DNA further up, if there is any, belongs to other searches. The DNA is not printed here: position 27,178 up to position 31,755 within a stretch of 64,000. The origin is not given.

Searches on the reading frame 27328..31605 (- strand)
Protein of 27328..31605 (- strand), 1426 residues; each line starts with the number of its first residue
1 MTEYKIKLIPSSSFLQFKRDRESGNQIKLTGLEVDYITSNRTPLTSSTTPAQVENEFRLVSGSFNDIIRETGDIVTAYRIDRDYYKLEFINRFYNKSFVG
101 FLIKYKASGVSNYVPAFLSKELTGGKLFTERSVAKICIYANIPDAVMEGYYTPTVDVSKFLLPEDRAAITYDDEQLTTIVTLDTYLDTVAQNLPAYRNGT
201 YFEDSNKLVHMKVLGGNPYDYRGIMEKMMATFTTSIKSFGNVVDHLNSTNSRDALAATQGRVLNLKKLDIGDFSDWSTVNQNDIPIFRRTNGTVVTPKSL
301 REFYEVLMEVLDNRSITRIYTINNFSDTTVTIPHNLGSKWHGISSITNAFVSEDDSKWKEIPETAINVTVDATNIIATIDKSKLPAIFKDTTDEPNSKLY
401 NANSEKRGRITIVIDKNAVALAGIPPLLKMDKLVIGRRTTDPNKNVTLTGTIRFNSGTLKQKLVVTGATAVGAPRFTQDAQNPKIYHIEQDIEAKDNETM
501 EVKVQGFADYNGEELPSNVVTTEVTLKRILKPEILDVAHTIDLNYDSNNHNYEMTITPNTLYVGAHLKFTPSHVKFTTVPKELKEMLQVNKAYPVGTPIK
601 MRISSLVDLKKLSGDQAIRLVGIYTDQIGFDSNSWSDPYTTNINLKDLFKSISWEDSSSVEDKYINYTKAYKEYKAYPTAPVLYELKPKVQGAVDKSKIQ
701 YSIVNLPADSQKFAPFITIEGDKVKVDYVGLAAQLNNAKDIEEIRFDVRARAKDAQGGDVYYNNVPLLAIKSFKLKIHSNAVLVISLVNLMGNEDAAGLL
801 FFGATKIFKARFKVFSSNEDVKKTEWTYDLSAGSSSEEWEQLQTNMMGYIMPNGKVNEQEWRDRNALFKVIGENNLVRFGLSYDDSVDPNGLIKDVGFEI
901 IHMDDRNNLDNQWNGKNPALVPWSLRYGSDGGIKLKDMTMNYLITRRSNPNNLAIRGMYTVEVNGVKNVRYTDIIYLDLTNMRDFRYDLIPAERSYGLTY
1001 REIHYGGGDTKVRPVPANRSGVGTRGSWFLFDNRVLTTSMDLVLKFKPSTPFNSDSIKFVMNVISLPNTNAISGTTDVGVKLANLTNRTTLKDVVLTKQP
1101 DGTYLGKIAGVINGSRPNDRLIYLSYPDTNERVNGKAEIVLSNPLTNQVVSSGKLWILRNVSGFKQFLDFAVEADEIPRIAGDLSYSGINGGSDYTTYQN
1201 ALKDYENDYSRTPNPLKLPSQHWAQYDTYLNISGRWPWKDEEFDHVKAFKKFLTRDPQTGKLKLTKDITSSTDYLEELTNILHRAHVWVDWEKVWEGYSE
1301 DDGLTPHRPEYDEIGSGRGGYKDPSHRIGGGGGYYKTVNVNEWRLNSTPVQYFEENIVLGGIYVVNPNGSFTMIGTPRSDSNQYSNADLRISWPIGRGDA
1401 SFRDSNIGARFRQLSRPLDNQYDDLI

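Call 45: search_protein_families(library=pfam, proteins=[window:27328-31605:-], max_evalue=0.001)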
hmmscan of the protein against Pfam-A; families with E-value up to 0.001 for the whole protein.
window:27328-31605:- (1426 aa): 1 family
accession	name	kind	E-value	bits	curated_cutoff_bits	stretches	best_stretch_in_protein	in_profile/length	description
PF22337.1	Phage_fiber_rpt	-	1.4e-05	25.1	27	1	242-275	1-34/34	Phage tail fiber repeats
